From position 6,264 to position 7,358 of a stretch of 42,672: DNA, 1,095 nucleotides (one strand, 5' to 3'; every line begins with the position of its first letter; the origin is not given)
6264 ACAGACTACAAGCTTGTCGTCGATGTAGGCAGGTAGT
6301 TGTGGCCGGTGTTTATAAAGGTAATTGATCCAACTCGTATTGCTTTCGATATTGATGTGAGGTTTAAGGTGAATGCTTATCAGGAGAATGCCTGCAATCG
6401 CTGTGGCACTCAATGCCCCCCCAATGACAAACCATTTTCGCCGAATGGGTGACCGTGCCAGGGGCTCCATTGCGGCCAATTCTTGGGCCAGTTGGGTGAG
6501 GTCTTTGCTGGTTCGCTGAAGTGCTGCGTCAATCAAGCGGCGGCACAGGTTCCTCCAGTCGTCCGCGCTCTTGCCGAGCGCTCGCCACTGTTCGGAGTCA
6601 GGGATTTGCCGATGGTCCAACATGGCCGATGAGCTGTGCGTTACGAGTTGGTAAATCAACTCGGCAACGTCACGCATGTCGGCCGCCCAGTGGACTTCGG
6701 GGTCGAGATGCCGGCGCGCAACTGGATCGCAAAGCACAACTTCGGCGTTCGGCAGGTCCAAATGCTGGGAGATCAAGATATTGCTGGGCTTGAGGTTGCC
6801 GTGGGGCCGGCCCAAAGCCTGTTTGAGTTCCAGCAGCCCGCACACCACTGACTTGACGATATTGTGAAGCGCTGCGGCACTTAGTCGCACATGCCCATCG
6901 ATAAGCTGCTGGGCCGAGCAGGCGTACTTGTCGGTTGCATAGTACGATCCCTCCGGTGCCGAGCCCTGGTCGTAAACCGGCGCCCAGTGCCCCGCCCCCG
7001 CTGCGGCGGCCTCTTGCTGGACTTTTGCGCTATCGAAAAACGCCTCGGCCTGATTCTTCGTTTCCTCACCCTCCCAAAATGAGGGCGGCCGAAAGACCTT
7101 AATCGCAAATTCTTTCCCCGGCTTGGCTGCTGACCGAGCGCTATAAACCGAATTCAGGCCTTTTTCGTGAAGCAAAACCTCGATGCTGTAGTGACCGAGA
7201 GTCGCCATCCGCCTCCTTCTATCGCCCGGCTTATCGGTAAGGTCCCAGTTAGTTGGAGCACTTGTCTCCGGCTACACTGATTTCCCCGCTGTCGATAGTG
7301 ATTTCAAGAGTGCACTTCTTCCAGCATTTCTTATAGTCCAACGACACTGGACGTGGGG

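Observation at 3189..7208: PpkA-like and TagR-like functions fused in one polypeptide, with a kinase core that looks catalytically dead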

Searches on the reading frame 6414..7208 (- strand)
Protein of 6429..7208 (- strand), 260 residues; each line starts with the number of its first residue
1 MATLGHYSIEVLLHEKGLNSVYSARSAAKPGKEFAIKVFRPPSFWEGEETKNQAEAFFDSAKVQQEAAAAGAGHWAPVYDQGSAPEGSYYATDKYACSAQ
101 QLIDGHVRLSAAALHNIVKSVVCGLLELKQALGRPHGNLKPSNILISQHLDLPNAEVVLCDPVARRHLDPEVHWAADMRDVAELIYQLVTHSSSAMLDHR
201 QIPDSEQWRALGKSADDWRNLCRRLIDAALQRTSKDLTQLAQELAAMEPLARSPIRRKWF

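Call 9: search_solved_structures(query=window:6429-7208:-, max_evalue=10, show_alignments=3)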
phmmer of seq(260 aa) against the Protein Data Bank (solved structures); distinct sequences matched with E-value up to 10: 5.
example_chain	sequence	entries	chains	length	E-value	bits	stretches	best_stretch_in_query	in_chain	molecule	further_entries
9ru3_A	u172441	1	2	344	0.036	16.5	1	5-147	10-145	Serine/threonine-protein kinase StkP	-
9ruj_A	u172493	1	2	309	0.05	16.1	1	5-147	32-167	Serine/threonine-protein kinase StkP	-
9ruk_A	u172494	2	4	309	0.072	15.6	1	5-147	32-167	Serine/threonine-protein kinase StkP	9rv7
2ns0_A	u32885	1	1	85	0.12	14.8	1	195-259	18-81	Hypothetical protein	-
6jkk_A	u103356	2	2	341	3.3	10.1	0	13-147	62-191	Mitotic checkpoint control protein kinase BUB1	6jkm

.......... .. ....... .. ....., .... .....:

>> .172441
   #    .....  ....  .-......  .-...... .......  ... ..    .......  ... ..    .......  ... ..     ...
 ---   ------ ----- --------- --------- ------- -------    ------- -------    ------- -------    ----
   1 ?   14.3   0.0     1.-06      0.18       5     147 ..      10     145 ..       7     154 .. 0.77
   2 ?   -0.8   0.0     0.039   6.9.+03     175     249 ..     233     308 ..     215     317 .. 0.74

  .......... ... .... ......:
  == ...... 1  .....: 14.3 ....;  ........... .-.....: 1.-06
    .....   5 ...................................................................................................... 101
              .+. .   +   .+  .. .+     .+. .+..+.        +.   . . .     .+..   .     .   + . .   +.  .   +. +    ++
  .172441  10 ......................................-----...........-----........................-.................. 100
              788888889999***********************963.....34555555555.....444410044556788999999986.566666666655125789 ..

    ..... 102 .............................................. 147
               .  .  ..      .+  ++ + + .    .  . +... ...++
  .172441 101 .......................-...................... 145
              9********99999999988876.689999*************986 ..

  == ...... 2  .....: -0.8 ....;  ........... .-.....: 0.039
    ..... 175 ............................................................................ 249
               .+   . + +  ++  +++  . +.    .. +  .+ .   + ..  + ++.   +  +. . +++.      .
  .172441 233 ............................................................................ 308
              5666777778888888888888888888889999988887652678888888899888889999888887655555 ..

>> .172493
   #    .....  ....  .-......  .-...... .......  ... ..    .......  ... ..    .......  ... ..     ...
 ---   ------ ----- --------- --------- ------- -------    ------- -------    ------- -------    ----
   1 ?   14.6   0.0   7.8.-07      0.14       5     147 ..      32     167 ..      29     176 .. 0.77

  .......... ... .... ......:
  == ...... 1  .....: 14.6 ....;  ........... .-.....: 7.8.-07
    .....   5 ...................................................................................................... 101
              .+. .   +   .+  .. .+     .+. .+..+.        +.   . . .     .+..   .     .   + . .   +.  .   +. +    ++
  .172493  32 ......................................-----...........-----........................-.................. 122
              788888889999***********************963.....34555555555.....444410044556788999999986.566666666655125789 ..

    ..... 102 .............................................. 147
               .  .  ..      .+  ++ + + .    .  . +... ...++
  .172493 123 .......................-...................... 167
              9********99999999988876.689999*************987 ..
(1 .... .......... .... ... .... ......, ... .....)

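Call 18: search_solved_structures(query=A1, max_evalue=1, show_alignments=2)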
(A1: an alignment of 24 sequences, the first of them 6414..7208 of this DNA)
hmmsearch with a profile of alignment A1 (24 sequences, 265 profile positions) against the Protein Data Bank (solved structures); distinct sequences matched with E-value up to 1: 299 (the best 60 are shown).
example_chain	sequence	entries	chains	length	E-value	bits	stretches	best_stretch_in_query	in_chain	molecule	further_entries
9ruj_A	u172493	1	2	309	4.5e-09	39.2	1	5-157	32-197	Serine/threonine-protein kinase StkP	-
9ruk_A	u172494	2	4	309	6.2e-09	38.8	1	5-190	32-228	Serine/threonine-protein kinase StkP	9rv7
9ru3_A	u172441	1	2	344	7.3e-09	38.5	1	5-190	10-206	Serine/threonine-protein kinase StkP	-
6qat_A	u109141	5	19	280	1.4e-05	27.8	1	7-194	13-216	Serine/threonine-protein kinase ULK2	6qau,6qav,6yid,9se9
8p5h_A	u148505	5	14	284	8.1e-05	25.3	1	5-192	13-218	Serine/threonine-protein kinase ULK1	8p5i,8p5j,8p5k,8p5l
8p5g_A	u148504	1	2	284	8.1e-05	25.3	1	5-192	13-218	Serine/threonine-protein kinase ULK1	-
9f32_A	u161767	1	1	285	8.2e-05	25.2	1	5-192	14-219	Serine/threonine-protein kinase ULK1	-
2y7j_A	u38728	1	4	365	8.3e-05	25.2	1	16-153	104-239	PHOSPHORYLASE B KINASE GAMMA CATALYTIC CHAIN, TESTIS/LIVER ISOFORM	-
6mnh_A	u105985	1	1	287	0.0001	24.9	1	5-191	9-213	Serine/threonine-protein kinase ULK1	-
8sv9_A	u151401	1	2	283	0.00019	24.1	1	5-192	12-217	Serine/threonine-protein kinase ULK1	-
9se8_A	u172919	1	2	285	0.00019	24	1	5-192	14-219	Serine/threonine-protein kinase ULK1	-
4wno_A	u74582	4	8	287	0.0002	24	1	5-192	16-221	Serine/threonine-protein kinase ULK1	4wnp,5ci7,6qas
3q5i_A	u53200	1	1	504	0.00048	22.7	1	7-159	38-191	Protein kinase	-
5o0y_A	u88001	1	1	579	0.00099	21.7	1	7-156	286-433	Serine/threonine-protein kinase tousled-like 2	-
4oau_C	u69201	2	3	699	0.0012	21.4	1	108-229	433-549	2-5A-dependent ribonuclease | PROTEIN (RNase L)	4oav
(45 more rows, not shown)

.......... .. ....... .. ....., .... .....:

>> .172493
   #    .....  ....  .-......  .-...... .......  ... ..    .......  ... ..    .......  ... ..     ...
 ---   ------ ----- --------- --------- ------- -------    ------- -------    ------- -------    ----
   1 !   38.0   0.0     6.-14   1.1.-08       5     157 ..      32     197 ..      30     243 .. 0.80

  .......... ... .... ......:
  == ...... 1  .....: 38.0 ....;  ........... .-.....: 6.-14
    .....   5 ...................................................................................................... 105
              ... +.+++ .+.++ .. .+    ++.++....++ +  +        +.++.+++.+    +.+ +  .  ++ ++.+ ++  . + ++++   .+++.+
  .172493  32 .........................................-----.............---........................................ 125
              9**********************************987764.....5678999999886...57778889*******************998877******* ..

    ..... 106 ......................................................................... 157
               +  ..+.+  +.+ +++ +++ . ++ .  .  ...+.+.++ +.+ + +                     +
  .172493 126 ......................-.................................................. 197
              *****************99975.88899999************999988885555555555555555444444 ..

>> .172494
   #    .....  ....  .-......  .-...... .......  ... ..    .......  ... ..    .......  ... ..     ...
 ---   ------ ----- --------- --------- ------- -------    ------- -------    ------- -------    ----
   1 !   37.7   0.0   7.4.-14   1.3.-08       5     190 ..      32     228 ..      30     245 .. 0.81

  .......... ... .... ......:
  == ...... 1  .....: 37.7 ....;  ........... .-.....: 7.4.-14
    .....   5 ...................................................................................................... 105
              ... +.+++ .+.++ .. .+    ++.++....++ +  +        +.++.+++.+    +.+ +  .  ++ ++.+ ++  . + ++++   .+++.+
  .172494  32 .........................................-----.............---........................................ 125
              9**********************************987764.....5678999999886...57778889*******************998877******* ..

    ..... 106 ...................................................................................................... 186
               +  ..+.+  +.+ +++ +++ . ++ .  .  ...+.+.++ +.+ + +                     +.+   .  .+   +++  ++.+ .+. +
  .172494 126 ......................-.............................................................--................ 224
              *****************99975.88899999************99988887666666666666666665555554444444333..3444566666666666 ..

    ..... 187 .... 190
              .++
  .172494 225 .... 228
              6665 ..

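Call 27: predict_structure(alignment_id=A1)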
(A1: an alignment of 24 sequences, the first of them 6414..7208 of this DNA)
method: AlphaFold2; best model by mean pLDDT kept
length: 265 residues; sequences in the alignment: 24
mean_pLDDT: 89.2   pTM: 0.87
mean pLDDT of the five models: 89.2, 89.2, 89.0, 88.6, 87.8
residues with pLDDT >= 90: 186; 70-90: 54; 50-70: 14; < 50: 11
segments of 3 or more residues with pLDDT < 50: 253-261
pLDDT, mean of each block of 10 residues (from residue 1): 91 93 93 95 84 95 97 95 94 97 95 97 97 95 94 96 93 90 95 71 88 92 88 78 89 49 49
secondary structure, 60 per line:
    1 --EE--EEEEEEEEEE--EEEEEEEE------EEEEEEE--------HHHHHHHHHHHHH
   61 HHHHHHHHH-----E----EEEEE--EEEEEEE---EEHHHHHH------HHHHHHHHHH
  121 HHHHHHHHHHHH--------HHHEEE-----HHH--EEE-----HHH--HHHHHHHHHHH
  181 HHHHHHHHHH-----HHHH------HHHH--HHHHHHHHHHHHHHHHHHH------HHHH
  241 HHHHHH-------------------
elements in order: E7-16 E19-26 E33-39 H48-69 E80-84 E87-93 H99-104 H111-132 E144-146 E157-159 H170-190 H196-199 H206-209 H212-230 H237-246

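Call 31: fold_search(model_id=the predicted structure, library=pdb)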
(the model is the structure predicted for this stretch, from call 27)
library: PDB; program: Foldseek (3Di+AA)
matches with E <= 10: 2000; with E <= 0.001: 1978
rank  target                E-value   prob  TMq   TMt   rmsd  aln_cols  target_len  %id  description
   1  5m07_A                3.9e-10  1.00  0.54  0.57   8.3       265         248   20  Crystal structure of Mycobacterium tuberculosis PknI kinase domain, C20A mutant (released 2017-01-11)
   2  4eqm_A                1.0e-09  1.00  0.65  0.64   7.1       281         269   16  Structural analysis of Staphylococcus aureus serine/threonine kinase PknB (released 2012-06-27)
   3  9ymt                  1.2e-09  1.00  0.64  0.62   6.9       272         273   16  Staphylococcus aureus serine/threonine kinase Stk1 with inhibitor GW779439X (released 2026-03-11)
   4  5m09_A                1.2e-09  1.00  0.55  0.58   8.3       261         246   20  Crystal structure of Mycobacterium tuberculosis PknI kinase domain, C20A_R136N double mutant (released 2017-01-11)
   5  4ian_B                1.6e-09  1.00  0.61  0.52   6.8       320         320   16  Crystal Structure of apo Human PRPF4B kinase domain (released 2013-08-28)
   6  9eed                  1.8e-09  1.00  0.59  0.58   6.0       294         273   16  The Hanks-type kinase PknS from Xanthomonas citri bound to CHIR-124 (released 2025-11-26)
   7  4ian_A                2.5e-09  1.00  0.60  0.51   9.9       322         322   16  Crystal Structure of apo Human PRPF4B kinase domain (released 2013-08-28)
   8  8p5j_B                2.7e-09  1.00  0.61  0.60   6.9       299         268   15  Kinase domain of mutant human ULK1 in complex with compound WZ4003 (released 2024-06-05)
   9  4eqm_D                3.1e-09  1.00  0.68  0.67   4.8       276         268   17  Structural analysis of Staphylococcus aureus serine/threonine kinase PknB (released 2012-06-27)
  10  6qat_A                3.3e-09  1.00  0.64  0.65   5.4       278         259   17  Crystal structure of ULK2 in complexed with hesperadin (released 2019-02-27)
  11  4ijp_B                3.5e-09  1.00  0.63  0.52   6.5       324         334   15  Crystal Structure of Human PRPF4B kinase domain in complex with 4-{5-[(2-Chloro-pyridin-4-ylmethyl)-carbamoyl]-thiophe (released 2013-08-28)
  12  6u69                  3.7e-09  1.00  0.64  0.57   7.8       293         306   14  Crystal structure of Yck2 from Candida albicans, apoenzyme (released 2019-10-09)
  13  6yid_B                3.7e-09  1.00  0.63  0.63   5.2       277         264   17  Crystal structure of ULK2 in complex with SBI-0206965 (released 2020-06-17)
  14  6qas_A                3.7e-09  1.00  0.59  0.57   7.5       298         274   16  Crystal structure of ULK1 in complexed with PF-03814735 (released 2019-02-27)
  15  5m07_B                4.4e-09  1.00  0.55  0.58   8.3       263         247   19  Crystal structure of Mycobacterium tuberculosis PknI kinase domain, C20A mutant (released 2017-01-11)
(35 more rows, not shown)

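Call 38: find_related_loci(query=A1, collection=genome_contigs, flank=10000)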
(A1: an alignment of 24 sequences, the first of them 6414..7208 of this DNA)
Query A1 (265 aa) in genome_contigs; peptide patterns used: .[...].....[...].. (x = any residue, [..] = any of these).
138 stretches matched a pattern; 128 encode a relative of the query (tblastn E <= 1e-3); the best 80 are kept; 80 distinct loci.
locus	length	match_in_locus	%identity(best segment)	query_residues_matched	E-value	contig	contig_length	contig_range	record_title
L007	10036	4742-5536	48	1-264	3e-80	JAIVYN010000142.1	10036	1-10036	MAG: Candidatus Aegiribacteria sp. isolate SFP3_RS_05_5 NODE_2955_length_10036_cov_5.418105, whole genome shotgun sequen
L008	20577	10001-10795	48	1-264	2e-80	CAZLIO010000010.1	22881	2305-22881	MAG TPA_asm: uncultured Pirellulales bacterium isolate SRP214966_co6_189 genome assembly, contig: NODE_1194_length_22881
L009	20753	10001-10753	49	1-250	6e-80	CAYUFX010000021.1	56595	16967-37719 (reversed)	MAG TPA_asm: uncultured Pirellulales bacterium isolate binchicken_co89_457 genome assembly, contig: NODE_652_length_5659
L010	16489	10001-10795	47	1-264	2e-78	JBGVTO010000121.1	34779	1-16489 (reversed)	MAG: Phycisphaerae bacterium isolate S_218_B3 k127_5150, whole genome shotgun sequence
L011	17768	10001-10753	48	1-250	1e-78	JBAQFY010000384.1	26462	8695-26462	MAG: Sedimentisphaerales bacterium isolate MFD06995_ilm_asm_bin24 k127_164952, whole genome shotgun sequence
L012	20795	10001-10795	48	1-263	5e-77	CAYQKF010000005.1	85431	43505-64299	MAG TPA_asm: uncultured Pirellulales bacterium isolate SRP068000_co2_145 genome assembly, contig: NODE_20_length_85431_c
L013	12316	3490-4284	45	1-264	4e-76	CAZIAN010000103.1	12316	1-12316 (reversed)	MAG TPA_asm: uncultured Pirellulales bacterium isolate binchicken_co81_115 genome assembly, contig: NODE_8058_length_123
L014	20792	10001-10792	43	1-264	2e-75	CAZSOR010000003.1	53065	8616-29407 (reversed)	MAG TPA_asm: uncultured Pirellulales bacterium isolate binchicken_co262_305 genome assembly, contig: NODE_466_length_530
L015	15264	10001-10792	43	1-264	5e-75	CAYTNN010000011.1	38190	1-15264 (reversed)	MAG TPA_asm: uncultured Pirellulales bacterium isolate SRP178699_co2_413 genome assembly, contig: NODE_414_length_38190_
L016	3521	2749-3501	46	1-250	6e-75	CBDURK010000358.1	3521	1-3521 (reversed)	MAG TPA_asm: uncultured bacterium isolate SRR21487744_binner12_Refined_154 genome assembly, contig: ERZ25748493.27077, w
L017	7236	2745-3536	43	1-264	9e-75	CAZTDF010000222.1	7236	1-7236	MAG TPA_asm: uncultured Pirellulales bacterium isolate SRP214966_co5_256 genome assembly, contig: NODE_11094_length_7236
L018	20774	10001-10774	45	1-254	3e-74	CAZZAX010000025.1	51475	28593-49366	MAG TPA_asm: uncultured Pirellulales bacterium isolate SRP068000_co1_46 genome assembly, contig: NODE_548_length_51475_c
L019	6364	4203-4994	43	1-264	3e-73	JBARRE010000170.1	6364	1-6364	MAG: Sedimentisphaerales bacterium isolate MFD13433_ilm_asm_bin29 k127_71699, whole genome shotgun sequence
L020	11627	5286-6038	46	1-250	2e-73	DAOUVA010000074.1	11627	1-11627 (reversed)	MAG TPA_asm: Phycisphaerae bacterium isolate CSMAG_837 CSMAG_837_k141_1502914_length_11627_cov_13.0919, whole genome sho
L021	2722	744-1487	44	1-247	4e-74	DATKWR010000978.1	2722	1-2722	MAG TPA_asm: Sedimentisphaerales bacterium isolate SMAG_U14168 k141_336296, whole genome shotgun sequence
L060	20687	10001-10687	36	1-227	3e-41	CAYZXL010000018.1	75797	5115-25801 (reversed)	MAG TPA_asm: uncultured Verrucomicrobiota bacterium isolate binchicken_co283_275 genome assembly, contig: NODE_240_lengt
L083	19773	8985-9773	29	1-264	3e-29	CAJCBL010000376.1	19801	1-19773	MAG: uncultured Verrucomicrobia bacterium isolate Loc080925-8-8m_bin-163 genome assembly, contig: bin-163:376/379, whole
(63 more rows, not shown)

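Call 68: search_protein_representatives(alignment_id=A1)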
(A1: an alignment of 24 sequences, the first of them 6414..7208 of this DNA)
Query: 24 sequences, 265 profile positions. Proteins with E-value up to 0.001 (for the whole library): 13535; up to 1e-10: 1032; up to 1e-30: 742. The best 150 are listed.
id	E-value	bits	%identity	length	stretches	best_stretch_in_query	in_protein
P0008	2.3e-114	397.5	-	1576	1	1-264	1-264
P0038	2.4e-113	394.2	-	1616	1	1-264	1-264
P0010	1.1e-111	388.7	-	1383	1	1-264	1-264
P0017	9.5e-109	379.1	-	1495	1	1-264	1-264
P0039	5.9e-108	376.5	-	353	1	1-264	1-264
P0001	2.9e-107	374.3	-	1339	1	1-264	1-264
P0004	1.9e-106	371.6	-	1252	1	1-264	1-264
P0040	3.9e-106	370.6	-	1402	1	1-260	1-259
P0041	3.6e-105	367.4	-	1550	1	1-263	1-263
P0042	3.0e-104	364.4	-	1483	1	1-264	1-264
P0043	4.1e-104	363.9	-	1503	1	1-264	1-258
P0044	4.4e-104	363.8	-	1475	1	1-264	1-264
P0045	7.3e-103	359.8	-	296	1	1-264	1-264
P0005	9.9e-103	359.4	-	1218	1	1-263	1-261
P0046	2.9e-102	357.9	-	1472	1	1-264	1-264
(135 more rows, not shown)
